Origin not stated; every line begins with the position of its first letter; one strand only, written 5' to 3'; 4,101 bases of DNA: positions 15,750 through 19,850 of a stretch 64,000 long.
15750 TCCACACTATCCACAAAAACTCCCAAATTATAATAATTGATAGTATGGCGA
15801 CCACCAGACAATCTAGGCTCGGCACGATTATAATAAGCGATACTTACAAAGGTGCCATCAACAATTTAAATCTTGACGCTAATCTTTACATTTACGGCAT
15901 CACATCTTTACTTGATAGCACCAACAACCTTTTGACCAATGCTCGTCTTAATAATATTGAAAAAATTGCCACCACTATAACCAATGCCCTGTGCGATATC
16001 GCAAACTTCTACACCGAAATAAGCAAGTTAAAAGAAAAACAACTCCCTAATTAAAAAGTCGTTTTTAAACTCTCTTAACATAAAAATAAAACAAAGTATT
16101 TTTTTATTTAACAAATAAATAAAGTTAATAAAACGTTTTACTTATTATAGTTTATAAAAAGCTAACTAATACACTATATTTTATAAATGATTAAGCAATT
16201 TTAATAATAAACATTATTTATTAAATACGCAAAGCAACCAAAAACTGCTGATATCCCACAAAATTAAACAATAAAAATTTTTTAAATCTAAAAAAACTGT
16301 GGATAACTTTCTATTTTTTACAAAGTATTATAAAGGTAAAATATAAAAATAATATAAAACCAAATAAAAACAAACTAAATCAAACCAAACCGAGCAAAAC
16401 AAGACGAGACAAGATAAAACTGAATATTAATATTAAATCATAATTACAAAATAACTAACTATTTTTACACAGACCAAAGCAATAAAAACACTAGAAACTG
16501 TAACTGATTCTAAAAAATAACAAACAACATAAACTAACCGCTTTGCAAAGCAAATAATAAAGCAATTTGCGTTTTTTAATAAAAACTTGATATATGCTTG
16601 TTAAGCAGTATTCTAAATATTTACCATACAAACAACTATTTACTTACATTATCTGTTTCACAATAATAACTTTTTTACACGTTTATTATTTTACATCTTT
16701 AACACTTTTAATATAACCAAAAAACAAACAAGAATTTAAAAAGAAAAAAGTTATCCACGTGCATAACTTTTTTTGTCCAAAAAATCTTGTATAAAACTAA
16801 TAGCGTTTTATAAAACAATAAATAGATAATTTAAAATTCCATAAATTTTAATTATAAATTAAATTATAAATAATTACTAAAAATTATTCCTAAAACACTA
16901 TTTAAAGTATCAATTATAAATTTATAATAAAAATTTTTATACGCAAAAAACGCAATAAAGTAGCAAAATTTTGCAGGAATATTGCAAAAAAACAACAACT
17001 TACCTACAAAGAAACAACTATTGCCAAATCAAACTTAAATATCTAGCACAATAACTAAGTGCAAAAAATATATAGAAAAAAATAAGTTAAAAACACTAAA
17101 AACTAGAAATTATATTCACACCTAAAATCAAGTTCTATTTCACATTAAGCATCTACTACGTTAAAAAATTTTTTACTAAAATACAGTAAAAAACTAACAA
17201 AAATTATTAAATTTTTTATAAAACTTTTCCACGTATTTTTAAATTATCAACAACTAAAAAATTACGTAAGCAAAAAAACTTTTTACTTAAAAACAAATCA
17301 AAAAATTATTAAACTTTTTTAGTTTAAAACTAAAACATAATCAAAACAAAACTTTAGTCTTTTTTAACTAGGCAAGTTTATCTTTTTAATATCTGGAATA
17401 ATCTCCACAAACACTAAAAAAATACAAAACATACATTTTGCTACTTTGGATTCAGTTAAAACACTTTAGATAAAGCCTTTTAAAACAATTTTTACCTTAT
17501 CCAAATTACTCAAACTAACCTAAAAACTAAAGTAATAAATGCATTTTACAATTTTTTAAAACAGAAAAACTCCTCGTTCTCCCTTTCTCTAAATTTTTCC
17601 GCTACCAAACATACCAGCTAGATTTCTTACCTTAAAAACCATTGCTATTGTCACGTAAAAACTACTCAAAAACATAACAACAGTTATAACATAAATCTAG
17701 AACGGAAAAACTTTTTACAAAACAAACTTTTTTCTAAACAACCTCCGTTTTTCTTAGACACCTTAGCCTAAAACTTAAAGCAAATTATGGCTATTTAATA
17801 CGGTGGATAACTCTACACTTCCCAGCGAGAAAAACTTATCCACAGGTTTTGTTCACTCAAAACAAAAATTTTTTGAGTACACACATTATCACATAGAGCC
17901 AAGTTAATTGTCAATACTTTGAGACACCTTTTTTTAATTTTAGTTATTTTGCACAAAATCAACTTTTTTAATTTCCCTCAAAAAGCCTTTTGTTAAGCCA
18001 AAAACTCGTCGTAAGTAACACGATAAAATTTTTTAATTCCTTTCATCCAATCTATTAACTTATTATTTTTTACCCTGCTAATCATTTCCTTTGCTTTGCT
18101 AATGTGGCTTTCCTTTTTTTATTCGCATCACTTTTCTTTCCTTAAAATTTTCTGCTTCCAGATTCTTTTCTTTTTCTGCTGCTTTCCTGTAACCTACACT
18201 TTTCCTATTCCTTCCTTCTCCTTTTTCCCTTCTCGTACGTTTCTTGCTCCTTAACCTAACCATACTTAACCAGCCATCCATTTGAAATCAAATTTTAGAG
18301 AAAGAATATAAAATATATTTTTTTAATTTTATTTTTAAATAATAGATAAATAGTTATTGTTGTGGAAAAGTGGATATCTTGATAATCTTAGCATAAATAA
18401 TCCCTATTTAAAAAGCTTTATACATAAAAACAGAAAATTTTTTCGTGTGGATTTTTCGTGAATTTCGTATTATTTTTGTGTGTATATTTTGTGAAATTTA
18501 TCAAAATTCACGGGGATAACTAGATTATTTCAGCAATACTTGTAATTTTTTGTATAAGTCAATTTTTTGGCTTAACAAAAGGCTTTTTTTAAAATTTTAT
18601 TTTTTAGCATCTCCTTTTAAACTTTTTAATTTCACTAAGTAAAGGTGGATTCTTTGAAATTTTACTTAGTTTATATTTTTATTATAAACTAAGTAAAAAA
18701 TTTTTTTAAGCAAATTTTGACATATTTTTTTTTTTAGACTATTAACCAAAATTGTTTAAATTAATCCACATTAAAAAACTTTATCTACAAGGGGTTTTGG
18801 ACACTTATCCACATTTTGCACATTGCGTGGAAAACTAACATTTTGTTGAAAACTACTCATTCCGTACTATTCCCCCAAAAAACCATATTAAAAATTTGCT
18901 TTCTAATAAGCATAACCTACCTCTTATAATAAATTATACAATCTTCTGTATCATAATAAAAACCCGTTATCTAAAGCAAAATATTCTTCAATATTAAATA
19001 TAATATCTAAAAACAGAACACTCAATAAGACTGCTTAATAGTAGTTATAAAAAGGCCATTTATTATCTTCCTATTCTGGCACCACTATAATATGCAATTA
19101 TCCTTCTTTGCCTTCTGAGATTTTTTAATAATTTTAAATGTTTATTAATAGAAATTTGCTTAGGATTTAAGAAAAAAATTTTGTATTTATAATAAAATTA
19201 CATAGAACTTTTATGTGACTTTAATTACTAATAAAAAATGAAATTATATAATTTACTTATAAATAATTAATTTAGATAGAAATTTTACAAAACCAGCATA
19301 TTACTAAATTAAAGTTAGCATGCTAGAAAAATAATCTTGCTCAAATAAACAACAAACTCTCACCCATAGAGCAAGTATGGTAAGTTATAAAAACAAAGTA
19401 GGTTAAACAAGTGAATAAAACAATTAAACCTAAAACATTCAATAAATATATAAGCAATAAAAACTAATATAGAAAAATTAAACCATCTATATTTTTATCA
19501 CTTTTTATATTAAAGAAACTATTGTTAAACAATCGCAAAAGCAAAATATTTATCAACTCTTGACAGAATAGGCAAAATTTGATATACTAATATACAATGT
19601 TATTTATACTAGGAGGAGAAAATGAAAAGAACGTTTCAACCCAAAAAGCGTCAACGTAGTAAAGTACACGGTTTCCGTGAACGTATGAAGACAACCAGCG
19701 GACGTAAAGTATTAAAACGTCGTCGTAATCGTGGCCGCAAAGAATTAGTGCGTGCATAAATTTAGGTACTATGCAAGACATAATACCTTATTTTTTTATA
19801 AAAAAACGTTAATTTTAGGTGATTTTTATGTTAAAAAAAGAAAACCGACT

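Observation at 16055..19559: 3.5-kb gene desert upstream of rpmH with dispersed DnaA boxes and a local strand-composition flip: candidate oriC uncoupled from dnaA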

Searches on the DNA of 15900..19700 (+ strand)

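Call 47: search_rna_families(source=window, start=15900, end=19700, threshold=evalue, max_evalue=1)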
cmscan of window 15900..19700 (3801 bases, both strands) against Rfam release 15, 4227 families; matches with E-value up to 1: 0.
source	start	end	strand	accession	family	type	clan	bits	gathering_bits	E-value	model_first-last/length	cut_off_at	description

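Call 55: search_dna_similar(query=window:16055-19621:+, collection=phages, mode=distant, max_rows=5)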
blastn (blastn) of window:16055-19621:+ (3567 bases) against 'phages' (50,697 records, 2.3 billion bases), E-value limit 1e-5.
No match.

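Call 56: search_dna_similar(query=window:16055-19621:+, collection=plasmids, mode=distant, max_rows=5)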
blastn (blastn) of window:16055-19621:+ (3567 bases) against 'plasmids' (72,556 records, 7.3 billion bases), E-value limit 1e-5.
No match.
